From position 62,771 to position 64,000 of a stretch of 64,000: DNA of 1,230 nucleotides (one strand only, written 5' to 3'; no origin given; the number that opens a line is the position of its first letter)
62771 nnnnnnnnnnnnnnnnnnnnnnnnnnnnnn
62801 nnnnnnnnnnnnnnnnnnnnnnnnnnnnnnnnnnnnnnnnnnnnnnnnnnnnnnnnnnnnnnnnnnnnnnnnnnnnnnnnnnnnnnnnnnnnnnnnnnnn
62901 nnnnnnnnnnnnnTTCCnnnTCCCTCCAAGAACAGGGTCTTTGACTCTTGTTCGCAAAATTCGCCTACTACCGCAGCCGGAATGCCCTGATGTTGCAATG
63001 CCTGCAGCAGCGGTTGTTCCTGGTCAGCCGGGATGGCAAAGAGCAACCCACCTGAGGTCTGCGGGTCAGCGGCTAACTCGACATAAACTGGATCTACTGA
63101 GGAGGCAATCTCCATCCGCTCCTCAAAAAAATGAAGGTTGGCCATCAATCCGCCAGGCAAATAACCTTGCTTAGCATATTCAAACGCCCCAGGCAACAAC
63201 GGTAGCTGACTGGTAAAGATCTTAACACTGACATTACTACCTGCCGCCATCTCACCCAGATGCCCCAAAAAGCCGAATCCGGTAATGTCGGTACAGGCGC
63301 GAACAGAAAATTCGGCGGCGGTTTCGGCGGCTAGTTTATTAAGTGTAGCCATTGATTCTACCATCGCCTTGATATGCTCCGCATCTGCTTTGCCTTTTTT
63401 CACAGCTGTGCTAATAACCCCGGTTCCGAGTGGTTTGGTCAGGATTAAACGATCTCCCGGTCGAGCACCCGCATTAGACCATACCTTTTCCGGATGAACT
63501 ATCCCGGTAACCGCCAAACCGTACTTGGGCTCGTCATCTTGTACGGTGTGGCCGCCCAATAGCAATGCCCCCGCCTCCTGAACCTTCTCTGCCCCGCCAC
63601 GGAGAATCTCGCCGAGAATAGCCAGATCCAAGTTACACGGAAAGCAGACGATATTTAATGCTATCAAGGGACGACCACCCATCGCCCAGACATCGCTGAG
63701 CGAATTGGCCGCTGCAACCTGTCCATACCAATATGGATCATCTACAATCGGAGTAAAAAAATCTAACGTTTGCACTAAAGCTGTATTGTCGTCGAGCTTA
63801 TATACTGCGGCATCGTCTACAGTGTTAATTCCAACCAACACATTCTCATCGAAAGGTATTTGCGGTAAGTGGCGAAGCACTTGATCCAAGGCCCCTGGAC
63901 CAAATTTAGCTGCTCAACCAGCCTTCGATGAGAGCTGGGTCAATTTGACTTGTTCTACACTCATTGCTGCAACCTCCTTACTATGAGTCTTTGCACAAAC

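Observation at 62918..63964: selD is itself a selenoprotein: the ORF track truncates it at an in-frame UGA, and a SECIS-like hairpin follows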

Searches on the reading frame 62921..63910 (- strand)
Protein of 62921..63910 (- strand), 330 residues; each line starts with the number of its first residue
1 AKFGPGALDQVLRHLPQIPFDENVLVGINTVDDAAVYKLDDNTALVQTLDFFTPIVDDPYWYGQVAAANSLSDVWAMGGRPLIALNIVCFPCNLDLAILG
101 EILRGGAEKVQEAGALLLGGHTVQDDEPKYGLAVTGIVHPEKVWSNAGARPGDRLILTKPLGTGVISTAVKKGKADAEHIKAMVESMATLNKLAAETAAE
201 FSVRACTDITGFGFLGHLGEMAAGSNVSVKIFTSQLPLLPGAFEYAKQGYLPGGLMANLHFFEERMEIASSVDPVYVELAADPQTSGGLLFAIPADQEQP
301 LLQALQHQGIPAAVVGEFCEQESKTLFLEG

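Call 9: find_related_loci(query=window:62921-63910:-, collection=genome_contigs, flank=6000)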
Query window:62921-63910:- (330 aa) in genome_contigs; peptide patterns used: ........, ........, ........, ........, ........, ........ (x = any residue, [..] = any of these).
428 stretches matched a pattern; 388 encode a relative of the query (tblastn E <= 1e-3); the best 80 are kept; 80 distinct loci.
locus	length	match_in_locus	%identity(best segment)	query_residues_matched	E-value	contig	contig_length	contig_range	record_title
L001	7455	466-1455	87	1-330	0e+0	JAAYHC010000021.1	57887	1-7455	MAG: Bacillota bacterium isolate AS09scLD_310 41180_AS09, whole genome shotgun sequence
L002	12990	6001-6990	71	1-330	1e-163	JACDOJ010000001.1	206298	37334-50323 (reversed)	MAG: Bacillota bacterium isolate GB_MAG18_067 c_000000000047, whole genome shotgun sequence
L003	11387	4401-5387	67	1-329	8e-151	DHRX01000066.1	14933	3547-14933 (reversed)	MAG TPA_asm: Firmicutes bacterium UBA5301 UBA5301_contig_3415, whole genome shotgun sequence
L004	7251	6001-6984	57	1-328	2e-119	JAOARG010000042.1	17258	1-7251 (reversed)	MAG: Bacillota bacterium isolate McBI.64 contig_93872, whole genome shotgun sequence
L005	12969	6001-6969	58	1-323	6e-119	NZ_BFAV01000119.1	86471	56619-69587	Desulfocucumis palustris strain NAW-5 NODE_119, whole genome shotgun sequence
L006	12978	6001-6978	53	1-329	2e-115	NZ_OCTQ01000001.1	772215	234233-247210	Miniphocaeibacter massiliensis strain Marseille-P4678, whole genome shotgun sequence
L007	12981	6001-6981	53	1-329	6e-115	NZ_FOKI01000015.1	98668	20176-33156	Clostridium frigidicarnis strain DSM 12271, whole genome shotgun sequence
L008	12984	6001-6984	56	1-329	1e-114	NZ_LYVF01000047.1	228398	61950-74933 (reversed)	Desulfotomaculum copahuensis strain LMa1 LMA27_trimmed_contig_18, whole genome shotgun sequence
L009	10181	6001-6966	56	1-322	5e-114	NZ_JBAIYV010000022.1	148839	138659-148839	Desulfotomaculum sp. 1211_IL3151 NODE_9_length_148839_cov_21.663887, whole genome shotgun sequence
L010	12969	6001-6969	55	1-323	8e-114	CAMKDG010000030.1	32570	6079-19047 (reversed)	MAG: uncultured Desulfotomaculum sp. isolate SRR12377472_bin.7_metawrap_v1.3_MAG genome assembly, contig: SRR12377472_46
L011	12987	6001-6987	54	1-329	7e-114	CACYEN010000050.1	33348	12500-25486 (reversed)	MAG: uncultured Lachnospiraceae bacterium isolate RUG11868 genome assembly, contig: RUG11868_asm_50, whole genome shotgu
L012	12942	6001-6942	57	1-315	2e-113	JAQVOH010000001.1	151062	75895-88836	MAG: Desulfotomaculaceae bacterium isolate STF1_176 NODE_113_length_151062_cov_9.973571_Sandtown_F1, whole genome shotgu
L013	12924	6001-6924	57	1-309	2e-113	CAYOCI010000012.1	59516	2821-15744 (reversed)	MAG TPA_asm: uncultured Clostridia bacterium isolate binchicken_co158_4 genome assembly, contig: NODE_439_length_59516_c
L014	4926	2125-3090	54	1-322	2e-113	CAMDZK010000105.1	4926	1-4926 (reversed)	MAG: uncultured Peptostreptococcaceae bacterium isolate SRR11489764_bin.6_metaWRAP_v1.3_MAG genome assembly, contig: ERZ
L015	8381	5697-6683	53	1-329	5e-113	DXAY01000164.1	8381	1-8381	MAG TPA_asm: Candidatus Mediterraneibacter stercoravium isolate CHK196-3914 CHK196__C119877_L8381_SAMEA5754840, whole ge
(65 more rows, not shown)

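Call 13: find_related_loci(query=window:62921-63910:-, collection=metagenome_contigs, flank=6000)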
Query window:62921-63910:- (330 aa) in metagenome_contigs; peptide patterns used: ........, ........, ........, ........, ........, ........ (x = any residue, [..] = any of these).
599 stretches matched a pattern (row limit reached: there are more); 541 encode a relative of the query (tblastn E <= 1e-3); the best 80 are kept; 80 distinct loci.
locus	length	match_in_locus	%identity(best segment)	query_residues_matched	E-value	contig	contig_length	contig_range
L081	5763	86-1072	67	1-329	6e-152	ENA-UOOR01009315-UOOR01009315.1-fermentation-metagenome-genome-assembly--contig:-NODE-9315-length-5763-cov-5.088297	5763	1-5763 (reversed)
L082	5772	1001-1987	66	1-329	9e-151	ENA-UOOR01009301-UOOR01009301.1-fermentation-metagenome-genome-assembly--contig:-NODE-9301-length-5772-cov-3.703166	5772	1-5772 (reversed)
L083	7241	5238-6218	52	1-328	1e-115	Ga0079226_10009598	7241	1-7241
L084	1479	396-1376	53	1-329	6e-124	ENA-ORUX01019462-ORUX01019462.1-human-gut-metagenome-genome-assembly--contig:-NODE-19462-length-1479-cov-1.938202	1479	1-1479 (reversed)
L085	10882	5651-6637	53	1-329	4e-113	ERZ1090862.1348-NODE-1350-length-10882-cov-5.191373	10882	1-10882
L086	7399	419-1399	54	1-329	6e-113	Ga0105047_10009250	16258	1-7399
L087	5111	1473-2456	56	1-329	4e-113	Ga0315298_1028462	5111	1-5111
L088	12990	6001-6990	54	1-330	1e-112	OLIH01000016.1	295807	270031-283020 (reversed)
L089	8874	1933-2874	57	1-315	1e-112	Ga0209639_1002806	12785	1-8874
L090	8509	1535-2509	51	1-326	2e-112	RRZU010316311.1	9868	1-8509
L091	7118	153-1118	54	1-322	4e-112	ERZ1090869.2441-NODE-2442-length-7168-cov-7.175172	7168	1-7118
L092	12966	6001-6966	54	1-322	5e-112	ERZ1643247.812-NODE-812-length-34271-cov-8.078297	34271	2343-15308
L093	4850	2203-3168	54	1-322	2e-112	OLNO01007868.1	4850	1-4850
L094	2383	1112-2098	55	1-329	7e-117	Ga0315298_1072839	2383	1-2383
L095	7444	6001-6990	53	1-330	4e-111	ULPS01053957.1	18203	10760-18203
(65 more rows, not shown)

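Call 24: find_homologous_proteins(query=window:62921-63889:-, max_evalue=1e-60)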
Query window:62921-63889:- (323 aa): 7989 proteins with E <= 1e-60 among 8000 candidates; the best 120 are listed.
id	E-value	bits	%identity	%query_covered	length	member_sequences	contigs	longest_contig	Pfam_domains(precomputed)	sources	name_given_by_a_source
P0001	2.5e-210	715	100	99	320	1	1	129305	PF00586.30,PF02769.28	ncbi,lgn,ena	-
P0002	2.4e-177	607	87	97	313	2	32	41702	PF00586.30,PF02769.28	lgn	-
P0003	3.5e-175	600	87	97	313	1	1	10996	PF00586.30,PF02769.28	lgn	-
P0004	3.6e-151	521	70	99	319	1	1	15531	PF00586.30,PF02769.28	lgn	-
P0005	1.5e-138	480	66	100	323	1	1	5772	PF00586.30,PF02769.28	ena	-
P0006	3.9e-137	475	66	98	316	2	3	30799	PF00586.30,PF02769.28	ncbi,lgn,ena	-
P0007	3.7e-123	429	67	88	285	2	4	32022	PF00586.30,PF02769.28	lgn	-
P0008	4.4e-114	399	59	98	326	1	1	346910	PF00586.30,PF02769.28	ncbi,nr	ncbi:MAG: hypothetical protein JL50_04925 [Peptococcaceae bacterium BICA1-7]|nr:MAG: hypothetical pr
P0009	1.9e-112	394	58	98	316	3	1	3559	PF00586.30,PF02769.28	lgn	-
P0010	3.8e-112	393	59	96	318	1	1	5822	PF00586.30,PF02769.28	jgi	jgi:selenide,water dikinase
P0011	4.0e-112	393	59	96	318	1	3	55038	PF00586.30,PF02769.28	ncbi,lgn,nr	ncbi:MAG: selenide, water dikinase [Clostridia bacterium]|nr:selenide, water dikinase [Clostridia ba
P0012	1.1e-111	391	57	99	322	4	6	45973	PF00586.30,PF02769.28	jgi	-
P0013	4.5e-111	389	58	98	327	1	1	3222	PF00586.30,PF02769.28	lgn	-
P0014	4.7e-111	389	57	98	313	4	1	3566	PF00586.30,PF02769.28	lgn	-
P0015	1.2e-110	388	56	99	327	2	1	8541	PF00586.30,PF02769.28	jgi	jgi:selenide,water dikinase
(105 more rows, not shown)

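Call 25: find_encoding_contigs(protein=P0001, flank=10000, max_places=3)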
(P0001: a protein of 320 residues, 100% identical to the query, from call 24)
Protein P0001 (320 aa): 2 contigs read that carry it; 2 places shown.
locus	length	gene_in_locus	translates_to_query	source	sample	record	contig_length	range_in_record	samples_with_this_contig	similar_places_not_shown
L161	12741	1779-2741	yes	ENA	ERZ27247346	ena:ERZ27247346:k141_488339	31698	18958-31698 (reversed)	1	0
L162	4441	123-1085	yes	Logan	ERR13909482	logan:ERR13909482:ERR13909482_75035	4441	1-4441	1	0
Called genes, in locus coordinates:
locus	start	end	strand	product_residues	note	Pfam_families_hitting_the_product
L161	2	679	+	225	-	?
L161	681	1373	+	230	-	PF01292:Ni_hydr_CYTB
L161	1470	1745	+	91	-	-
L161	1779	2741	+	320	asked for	PF00586:AIRS, PF02769:AIRS_C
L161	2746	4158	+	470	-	PF03841:SelA, PF01053:Cys_Met_Meta_PP, PF00266:Aminotran_5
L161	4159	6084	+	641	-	PF00009:GTP_EFTU, PF01926:MMR_HSR1 (weak), PF03144:GTP_EFTU_D2, PF25461:Beta-barrel_SelB, PF09106:WHD_2nd_SelB, PF09107:WHD_3rd_SelB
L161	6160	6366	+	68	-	-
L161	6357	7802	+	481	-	PF01276:OKR_DC_1, PF00155:Aminotran_1_2, PF01041:DegT_DnrJ_EryC1, PF01053:Cys_Met_Meta_PP (faint), PF00266:Aminotran_5 (weak), PF05889:SepSecS (weak), PF03711:OKR_DC_1_C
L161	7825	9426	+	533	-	PF13401:AAA_22 (faint), PF19568:Spore_III_AA, PF13604:AAA_30 (faint), PF00004:AAA (weak), PF03266:NTPase_1 (faint), PF07728:AAA_5 (weak), PF25516:PTPase, PF01424:R3H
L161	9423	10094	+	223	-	PF02223:Thymidylate_kin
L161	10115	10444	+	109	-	PF06153:CdAMP_rec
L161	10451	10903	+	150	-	PF03885:DUF327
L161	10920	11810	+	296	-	PF13177:DNA_pol3_delta2, PF07728:AAA_5 (faint)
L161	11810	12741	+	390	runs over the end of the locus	PF04468:PSP1, PF28472:PSP1_3rd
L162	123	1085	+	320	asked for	PF00586:AIRS, PF02769:AIRS_C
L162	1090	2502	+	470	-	PF03841:SelA, PF01053:Cys_Met_Meta_PP, PF00266:Aminotran_5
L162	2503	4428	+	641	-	PF00009:GTP_EFTU, PF01926:MMR_HSR1 (weak), PF03144:GTP_EFTU_D2, PF25461:Beta-barrel_SelB, PF09106:WHD_2nd_SelB, PF09107:WHD_3rd_SelB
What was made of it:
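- On Bacterial SECIS element: SelB has the WHD_2nd and WHD_3rd domains (call 25), but binding was not tested.
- Tried and rejected: It is an Orn/Lys/Arg decarboxylase-family protein at the head of the conserved block of thymidylate kinase (tmk), a c-di-AMP receptor, a DUF327 protein, DNA polymerase III delta-prime (holB) and a PSP1 protein (call 25).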

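Call 26: find_encoding_contigs(protein=P0002, flank=3000, max_places=6)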
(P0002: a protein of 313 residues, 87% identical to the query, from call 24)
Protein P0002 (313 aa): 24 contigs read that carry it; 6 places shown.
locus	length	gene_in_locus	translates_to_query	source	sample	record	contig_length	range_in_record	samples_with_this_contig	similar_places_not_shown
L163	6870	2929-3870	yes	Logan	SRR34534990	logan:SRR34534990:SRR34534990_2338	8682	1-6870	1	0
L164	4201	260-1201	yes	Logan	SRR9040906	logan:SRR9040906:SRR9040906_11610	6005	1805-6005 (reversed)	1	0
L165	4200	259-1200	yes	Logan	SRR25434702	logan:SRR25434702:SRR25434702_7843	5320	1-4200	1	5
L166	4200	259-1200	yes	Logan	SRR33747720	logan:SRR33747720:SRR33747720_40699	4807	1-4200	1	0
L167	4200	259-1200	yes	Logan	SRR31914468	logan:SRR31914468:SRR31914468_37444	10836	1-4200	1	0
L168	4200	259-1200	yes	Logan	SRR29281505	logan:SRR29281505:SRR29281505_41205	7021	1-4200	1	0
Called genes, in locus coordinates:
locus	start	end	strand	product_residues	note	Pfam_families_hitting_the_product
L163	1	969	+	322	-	?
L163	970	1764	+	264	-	PF12838:Fer4_7, PF13247:Fer4_11, PF12838:Fer4_7 (weak), PF13187:Fer4_9 (weak), PF14697:Fer4_21 (weak), PF25160:LdpA_Fe-S-bd (weak), PF00037:Fer4, PF12797:Fer4_2 (weak), +2 more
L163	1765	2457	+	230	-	PF01292:Ni_hydr_CYTB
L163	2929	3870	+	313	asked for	PF00586:AIRS, PF02769:AIRS_C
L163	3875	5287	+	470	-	PF12390:Se-cys_synth_N (weak), PF03841:SelA, PF01053:Cys_Met_Meta_PP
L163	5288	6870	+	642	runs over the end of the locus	PF00009:GTP_EFTU, PF01926:MMR_HSR1 (weak), PF03144:GTP_EFTU_D2, PF25461:Beta-barrel_SelB, PF09106:WHD_2nd_SelB, PF09107:WHD_3rd_SelB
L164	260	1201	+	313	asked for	PF00586:AIRS, PF02769:AIRS_C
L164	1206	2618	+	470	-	PF12390:Se-cys_synth_N (weak), PF03841:SelA, PF01053:Cys_Met_Meta_PP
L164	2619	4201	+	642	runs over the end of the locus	PF00009:GTP_EFTU, PF01926:MMR_HSR1 (weak), PF03144:GTP_EFTU_D2, PF25461:Beta-barrel_SelB, PF09106:WHD_2nd_SelB, PF09107:WHD_3rd_SelB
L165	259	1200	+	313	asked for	PF00586:AIRS, PF02769:AIRS_C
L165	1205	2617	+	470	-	PF12390:Se-cys_synth_N (weak), PF03841:SelA, PF01053:Cys_Met_Meta_PP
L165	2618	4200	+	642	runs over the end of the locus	PF00009:GTP_EFTU, PF01926:MMR_HSR1 (weak), PF03144:GTP_EFTU_D2, PF25461:Beta-barrel_SelB, PF09106:WHD_2nd_SelB, PF09107:WHD_3rd_SelB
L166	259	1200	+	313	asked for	PF00586:AIRS, PF02769:AIRS_C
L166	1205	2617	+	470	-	PF12390:Se-cys_synth_N (weak), PF03841:SelA, PF01053:Cys_Met_Meta_PP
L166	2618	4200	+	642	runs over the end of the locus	PF00009:GTP_EFTU, PF01926:MMR_HSR1 (weak), PF03144:GTP_EFTU_D2, PF25461:Beta-barrel_SelB, PF09106:WHD_2nd_SelB, PF09107:WHD_3rd_SelB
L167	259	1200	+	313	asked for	PF00586:AIRS, PF02769:AIRS_C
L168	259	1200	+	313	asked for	PF00586:AIRS, PF02769:AIRS_C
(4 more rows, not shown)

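Call 33: find_encoding_contigs(protein=P0003, flank=1500, max_places=3)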
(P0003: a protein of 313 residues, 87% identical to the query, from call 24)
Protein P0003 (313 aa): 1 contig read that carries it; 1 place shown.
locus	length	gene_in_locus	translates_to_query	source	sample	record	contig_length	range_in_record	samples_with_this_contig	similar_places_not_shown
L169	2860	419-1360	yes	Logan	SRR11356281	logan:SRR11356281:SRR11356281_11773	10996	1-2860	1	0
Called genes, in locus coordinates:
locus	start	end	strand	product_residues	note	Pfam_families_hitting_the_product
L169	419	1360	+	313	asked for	PF00586:AIRS, PF02769:AIRS_C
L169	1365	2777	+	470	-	PF12390:Se-cys_synth_N (weak), PF03841:SelA, PF01053:Cys_Met_Meta_PP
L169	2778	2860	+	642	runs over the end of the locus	PF00009:GTP_EFTU, PF01926:MMR_HSR1 (weak), PF03144:GTP_EFTU_D2, PF25461:Beta-barrel_SelB, PF09106:WHD_2nd_SelB, PF09107:WHD_3rd_SelB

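Call 34: find_encoding_contigs(protein=P0004, flank=1500, max_places=3)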
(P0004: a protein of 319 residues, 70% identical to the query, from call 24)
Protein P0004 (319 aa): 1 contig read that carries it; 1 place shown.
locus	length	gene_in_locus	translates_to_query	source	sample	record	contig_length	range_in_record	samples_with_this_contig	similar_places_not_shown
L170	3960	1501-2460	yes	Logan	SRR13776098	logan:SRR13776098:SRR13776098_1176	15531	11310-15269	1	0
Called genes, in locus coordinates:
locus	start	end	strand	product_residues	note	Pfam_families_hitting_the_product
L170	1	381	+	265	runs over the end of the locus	PF12838:Fer4_7 (weak), PF13237:Fer4_10 (weak), PF13247:Fer4_11, PF14697:Fer4_21 (weak), PF12838:Fer4_7, PF25160:LdpA_Fe-S-bd (weak), PF00037:Fer4, PF12837:Fer4_6, +3 more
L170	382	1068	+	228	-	PF01292:Ni_hydr_CYTB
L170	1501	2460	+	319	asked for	PF00586:AIRS, PF02769:AIRS_C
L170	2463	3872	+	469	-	PF12390:Se-cys_synth_N (weak), PF03841:SelA, PF01041:DegT_DnrJ_EryC1 (weak), PF01053:Cys_Met_Meta_PP, PF00266:Aminotran_5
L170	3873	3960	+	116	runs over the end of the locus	?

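Call 35: find_encoding_contigs(protein=P0007, flank=1500, max_places=4)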
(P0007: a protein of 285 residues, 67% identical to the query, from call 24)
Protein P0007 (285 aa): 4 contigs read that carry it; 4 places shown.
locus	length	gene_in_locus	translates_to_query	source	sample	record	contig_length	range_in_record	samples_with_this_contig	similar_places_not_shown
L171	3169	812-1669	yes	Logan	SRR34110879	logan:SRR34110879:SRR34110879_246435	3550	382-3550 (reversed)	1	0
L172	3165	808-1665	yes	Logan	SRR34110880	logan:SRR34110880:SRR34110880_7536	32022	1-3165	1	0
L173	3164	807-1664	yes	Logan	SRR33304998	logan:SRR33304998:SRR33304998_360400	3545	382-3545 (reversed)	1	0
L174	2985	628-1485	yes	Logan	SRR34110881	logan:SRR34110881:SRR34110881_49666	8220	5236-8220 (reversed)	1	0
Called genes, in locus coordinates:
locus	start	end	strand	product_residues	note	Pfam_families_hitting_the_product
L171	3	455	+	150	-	?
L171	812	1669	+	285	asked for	PF00586:AIRS, PF02769:AIRS_C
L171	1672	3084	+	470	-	PF12390:Se-cys_synth_N (weak), PF03841:SelA, PF01053:Cys_Met_Meta_PP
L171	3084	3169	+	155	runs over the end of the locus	?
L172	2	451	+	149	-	?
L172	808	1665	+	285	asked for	PF00586:AIRS, PF02769:AIRS_C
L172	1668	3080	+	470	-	PF12390:Se-cys_synth_N (weak), PF03841:SelA, PF01053:Cys_Met_Meta_PP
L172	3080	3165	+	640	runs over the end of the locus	PF00009:GTP_EFTU, PF01926:MMR_HSR1 (weak), PF03144:GTP_EFTU_D2, PF25461:Beta-barrel_SelB, PF09106:WHD_2nd_SelB, PF09107:WHD_3rd_SelB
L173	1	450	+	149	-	?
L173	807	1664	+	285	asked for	PF00586:AIRS, PF02769:AIRS_C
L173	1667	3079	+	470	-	PF12390:Se-cys_synth_N (weak), PF03841:SelA, PF01053:Cys_Met_Meta_PP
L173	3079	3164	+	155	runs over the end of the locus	?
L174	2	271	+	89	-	?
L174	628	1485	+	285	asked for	PF00586:AIRS, PF02769:AIRS_C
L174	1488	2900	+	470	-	PF12390:Se-cys_synth_N (weak), PF03841:SelA, PF01053:Cys_Met_Meta_PP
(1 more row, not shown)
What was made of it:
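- Tried and rejected: Protein search plus contig look-ups added L164 and L171 (calls 24, 26, 35).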

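Call 52: list_cluster_members(proteins=[P0001])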
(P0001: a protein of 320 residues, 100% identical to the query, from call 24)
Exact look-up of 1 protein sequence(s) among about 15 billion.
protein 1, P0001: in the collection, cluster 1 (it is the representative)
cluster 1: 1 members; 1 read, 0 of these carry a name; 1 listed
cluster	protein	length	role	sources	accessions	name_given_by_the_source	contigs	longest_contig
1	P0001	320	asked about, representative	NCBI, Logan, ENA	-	-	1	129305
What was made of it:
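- Tried and rejected: It returned no accession or organism name (call 52).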

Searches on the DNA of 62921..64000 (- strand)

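Call 43: search_rna_families(source=window, start=63780, end=64000, threshold=evalue, max_evalue=10)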
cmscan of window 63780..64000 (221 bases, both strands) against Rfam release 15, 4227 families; matches with E-value up to 10: 1.
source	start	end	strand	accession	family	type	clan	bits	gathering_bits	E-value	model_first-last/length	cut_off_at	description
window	63879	63904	-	RF04252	mir-8186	Gene; miRNA;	-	12.9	80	6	1-61/61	no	mir-8186 microRNA precursor family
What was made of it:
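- No Rfam family matches it (call 43).
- Tried and rejected: Permissive mode on 63780-64000 gave only a chance miRNA match (call 43).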

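Call 44: search_rna_families(source=L161, start=1, end=1900, threshold=gathering)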
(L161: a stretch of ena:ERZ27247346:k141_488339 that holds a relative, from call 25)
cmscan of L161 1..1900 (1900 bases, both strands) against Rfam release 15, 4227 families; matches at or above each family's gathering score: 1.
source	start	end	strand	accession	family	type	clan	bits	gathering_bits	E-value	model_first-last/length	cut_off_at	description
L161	1472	1564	+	RF01852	tRNA-Sec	Gene; tRNA;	CL00001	77.7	47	8.8e-16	1-91/91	no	Selenocysteine transfer RNA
